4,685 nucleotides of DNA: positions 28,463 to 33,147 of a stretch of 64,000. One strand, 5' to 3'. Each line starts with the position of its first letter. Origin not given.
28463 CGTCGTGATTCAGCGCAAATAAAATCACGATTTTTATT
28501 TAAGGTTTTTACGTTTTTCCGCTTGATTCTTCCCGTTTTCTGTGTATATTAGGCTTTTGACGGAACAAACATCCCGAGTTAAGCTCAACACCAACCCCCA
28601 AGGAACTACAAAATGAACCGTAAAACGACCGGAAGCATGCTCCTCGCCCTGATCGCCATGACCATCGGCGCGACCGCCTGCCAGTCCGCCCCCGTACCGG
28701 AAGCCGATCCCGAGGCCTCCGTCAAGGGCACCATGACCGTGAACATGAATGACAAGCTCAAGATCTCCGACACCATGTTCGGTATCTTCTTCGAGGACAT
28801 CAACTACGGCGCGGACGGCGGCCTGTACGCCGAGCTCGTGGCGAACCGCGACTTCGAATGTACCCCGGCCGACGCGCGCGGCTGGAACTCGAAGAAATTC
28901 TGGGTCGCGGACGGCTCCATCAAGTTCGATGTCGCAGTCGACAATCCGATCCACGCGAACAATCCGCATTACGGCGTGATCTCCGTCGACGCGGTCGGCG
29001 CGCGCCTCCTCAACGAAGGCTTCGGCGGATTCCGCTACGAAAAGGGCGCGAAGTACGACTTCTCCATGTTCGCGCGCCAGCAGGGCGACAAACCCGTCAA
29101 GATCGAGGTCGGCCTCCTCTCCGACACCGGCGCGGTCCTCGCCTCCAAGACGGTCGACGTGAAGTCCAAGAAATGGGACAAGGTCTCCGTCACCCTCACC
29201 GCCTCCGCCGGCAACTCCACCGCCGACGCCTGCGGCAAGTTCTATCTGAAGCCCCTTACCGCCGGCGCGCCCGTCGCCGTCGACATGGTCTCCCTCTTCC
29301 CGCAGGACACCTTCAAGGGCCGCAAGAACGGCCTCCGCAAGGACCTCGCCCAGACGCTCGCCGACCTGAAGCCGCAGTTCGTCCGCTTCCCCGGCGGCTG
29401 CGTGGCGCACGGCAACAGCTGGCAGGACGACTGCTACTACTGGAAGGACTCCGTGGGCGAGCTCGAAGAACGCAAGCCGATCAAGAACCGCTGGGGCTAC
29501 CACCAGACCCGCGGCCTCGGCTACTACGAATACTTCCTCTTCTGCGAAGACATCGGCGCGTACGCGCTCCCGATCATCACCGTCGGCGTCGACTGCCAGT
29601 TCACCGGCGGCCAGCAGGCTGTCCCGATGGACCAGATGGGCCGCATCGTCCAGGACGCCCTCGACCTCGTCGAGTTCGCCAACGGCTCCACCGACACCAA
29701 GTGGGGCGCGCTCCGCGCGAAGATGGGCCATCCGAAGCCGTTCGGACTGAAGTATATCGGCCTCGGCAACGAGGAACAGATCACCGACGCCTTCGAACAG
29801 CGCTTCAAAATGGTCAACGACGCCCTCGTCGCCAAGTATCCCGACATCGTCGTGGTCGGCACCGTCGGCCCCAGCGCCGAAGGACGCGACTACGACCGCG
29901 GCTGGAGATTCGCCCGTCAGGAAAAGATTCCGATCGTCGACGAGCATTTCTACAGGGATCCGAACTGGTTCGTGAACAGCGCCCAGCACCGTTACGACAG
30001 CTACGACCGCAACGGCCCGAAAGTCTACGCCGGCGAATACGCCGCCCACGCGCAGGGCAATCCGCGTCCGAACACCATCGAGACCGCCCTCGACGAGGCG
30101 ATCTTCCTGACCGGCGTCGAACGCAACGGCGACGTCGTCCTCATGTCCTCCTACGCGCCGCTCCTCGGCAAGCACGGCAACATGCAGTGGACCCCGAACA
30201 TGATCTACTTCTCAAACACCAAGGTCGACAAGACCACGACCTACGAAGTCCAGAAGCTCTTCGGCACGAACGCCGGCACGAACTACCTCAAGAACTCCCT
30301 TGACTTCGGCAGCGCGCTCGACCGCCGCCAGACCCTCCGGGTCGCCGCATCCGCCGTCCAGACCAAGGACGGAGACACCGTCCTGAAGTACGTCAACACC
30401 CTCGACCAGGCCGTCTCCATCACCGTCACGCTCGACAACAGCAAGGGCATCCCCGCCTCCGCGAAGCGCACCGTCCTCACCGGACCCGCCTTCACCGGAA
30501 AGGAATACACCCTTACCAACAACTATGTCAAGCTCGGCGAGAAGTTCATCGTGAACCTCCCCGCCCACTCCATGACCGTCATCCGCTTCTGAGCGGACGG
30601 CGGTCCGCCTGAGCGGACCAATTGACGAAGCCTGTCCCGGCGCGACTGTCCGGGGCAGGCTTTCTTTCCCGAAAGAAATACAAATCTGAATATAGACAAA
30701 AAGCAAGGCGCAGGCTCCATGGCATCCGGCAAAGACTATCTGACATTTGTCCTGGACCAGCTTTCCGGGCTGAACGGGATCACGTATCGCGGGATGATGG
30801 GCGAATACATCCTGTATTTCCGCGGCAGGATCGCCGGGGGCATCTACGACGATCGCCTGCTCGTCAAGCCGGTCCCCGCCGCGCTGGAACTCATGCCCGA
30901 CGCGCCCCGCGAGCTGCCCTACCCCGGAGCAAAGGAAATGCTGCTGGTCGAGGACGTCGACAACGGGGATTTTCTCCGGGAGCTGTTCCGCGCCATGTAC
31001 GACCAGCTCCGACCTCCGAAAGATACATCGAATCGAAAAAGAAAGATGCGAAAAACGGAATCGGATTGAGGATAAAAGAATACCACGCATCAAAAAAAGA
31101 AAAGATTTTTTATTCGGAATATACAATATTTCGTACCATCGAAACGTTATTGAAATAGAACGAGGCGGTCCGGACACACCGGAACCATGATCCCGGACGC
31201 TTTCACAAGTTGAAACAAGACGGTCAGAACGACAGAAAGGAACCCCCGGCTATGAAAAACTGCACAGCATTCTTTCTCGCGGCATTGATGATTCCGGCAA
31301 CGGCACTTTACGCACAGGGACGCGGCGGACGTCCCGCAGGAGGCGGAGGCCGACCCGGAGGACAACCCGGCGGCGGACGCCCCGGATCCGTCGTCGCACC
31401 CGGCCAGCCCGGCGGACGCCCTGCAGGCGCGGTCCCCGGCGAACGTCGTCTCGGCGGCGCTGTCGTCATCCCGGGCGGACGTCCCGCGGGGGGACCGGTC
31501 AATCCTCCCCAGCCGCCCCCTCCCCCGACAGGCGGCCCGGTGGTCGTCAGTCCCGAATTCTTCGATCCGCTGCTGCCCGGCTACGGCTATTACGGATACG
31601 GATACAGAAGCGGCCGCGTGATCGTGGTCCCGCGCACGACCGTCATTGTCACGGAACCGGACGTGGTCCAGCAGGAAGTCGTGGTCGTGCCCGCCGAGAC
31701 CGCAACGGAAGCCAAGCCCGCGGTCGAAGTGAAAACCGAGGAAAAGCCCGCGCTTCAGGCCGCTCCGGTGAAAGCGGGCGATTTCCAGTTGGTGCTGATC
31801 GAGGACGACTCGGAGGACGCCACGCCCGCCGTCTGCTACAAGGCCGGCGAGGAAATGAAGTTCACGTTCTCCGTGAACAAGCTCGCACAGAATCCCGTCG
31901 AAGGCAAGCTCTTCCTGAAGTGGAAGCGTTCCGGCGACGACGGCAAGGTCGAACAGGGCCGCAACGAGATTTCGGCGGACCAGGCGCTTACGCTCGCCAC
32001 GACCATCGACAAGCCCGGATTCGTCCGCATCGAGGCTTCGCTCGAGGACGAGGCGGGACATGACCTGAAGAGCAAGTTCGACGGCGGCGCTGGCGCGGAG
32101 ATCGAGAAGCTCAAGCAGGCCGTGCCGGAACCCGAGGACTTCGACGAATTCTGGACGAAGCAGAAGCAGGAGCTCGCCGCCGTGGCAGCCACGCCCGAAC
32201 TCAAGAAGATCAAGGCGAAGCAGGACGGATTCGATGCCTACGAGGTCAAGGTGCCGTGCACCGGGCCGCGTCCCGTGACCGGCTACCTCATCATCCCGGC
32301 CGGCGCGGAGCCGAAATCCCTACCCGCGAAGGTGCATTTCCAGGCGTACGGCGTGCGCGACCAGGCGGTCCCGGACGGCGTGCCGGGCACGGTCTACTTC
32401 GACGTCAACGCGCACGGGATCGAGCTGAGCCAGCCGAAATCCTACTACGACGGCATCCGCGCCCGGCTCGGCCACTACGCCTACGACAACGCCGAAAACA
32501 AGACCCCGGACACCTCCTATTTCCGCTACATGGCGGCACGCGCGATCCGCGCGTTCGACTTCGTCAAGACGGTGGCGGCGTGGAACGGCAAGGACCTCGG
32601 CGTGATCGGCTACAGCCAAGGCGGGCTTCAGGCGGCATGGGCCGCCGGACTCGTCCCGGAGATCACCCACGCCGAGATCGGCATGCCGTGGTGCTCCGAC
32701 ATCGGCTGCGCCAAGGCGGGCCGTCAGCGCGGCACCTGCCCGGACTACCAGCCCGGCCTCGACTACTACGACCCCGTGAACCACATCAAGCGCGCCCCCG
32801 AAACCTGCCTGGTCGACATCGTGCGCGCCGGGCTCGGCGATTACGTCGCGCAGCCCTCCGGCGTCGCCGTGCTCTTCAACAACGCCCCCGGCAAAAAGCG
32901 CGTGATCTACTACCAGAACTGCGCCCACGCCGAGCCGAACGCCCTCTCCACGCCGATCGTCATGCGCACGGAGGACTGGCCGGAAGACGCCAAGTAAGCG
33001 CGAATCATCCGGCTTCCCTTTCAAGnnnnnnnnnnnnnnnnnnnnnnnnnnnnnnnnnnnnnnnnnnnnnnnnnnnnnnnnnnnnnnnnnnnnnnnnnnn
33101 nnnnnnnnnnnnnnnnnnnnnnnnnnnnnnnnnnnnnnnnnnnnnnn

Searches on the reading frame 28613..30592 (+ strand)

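Call 45: search_protein_families(library=pfam, proteins=[window:28613-30592:+], max_evalue=0.001)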
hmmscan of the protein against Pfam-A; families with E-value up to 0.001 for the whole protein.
window:28613-30592:+ (659 aa): 3 families
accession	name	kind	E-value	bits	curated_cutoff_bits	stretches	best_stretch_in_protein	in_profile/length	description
PF22848.2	ASD1_dom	-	9.2e-89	297.5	22.2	1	247-477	1-239/239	Alpha-L-arabinofuranosidase 1 domain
PF06964.18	Alpha-L-AF_C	-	5.1e-22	79.3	27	1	474-652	1-164/165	Alpha-L-arabinofuranosidase C-terminal domain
PF02018.23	CBM_4_9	-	3.8e-05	24.5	25.9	1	141-203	58-124/136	Carbohydrate binding domain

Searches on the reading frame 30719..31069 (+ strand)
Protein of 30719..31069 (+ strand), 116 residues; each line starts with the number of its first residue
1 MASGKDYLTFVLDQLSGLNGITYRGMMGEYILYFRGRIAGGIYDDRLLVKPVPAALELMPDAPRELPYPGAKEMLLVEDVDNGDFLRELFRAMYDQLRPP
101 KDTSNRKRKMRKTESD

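Call 45: search_protein_families(library=pfam, proteins=[window:30719-31069:+], max_evalue=0.001)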
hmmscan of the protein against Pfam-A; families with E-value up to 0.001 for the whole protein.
window:30719-31069:+ (116 aa): 1 family
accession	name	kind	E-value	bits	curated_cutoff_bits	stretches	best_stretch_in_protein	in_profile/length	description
PF04993.18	TfoX_N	-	7.8e-07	29.6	30.1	1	13-73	1-60/91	TfoX N-terminal domain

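Call 62: search_protein_families(library=padloc, proteins=[window:30719-31069:+], max_evalue=0.01)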
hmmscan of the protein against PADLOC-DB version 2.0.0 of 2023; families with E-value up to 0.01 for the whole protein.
window:30719-31069:+ (116 aa): 0 families

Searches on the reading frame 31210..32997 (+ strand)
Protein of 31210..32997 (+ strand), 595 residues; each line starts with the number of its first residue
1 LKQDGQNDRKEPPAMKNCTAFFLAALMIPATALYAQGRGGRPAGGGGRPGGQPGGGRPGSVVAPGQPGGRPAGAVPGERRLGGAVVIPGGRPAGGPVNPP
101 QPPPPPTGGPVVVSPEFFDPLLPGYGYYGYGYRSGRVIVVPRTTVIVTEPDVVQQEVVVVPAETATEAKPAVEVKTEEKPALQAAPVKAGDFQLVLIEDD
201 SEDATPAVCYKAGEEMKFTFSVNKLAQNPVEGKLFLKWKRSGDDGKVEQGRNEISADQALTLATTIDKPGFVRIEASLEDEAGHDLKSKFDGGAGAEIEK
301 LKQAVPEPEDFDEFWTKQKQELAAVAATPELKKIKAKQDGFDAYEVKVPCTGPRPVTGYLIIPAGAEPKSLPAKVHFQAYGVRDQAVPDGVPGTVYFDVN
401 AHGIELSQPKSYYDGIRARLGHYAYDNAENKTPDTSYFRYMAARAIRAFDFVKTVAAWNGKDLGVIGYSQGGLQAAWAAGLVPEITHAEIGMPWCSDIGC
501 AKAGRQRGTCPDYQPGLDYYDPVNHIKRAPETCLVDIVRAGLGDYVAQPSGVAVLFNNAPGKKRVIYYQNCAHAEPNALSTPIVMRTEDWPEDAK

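Call 45: search_protein_families(library=pfam, proteins=[window:31210-32997:+], max_evalue=0.001)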
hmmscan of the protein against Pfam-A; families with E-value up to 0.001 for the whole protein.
window:31210-32997:+ (595 aa): 1 family
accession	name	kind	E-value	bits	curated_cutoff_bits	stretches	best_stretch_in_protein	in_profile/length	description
PF05448.18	AXE1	-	2.3e-20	73.1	21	1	297-497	10-212/321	Acetyl xylan esterase (AXE1)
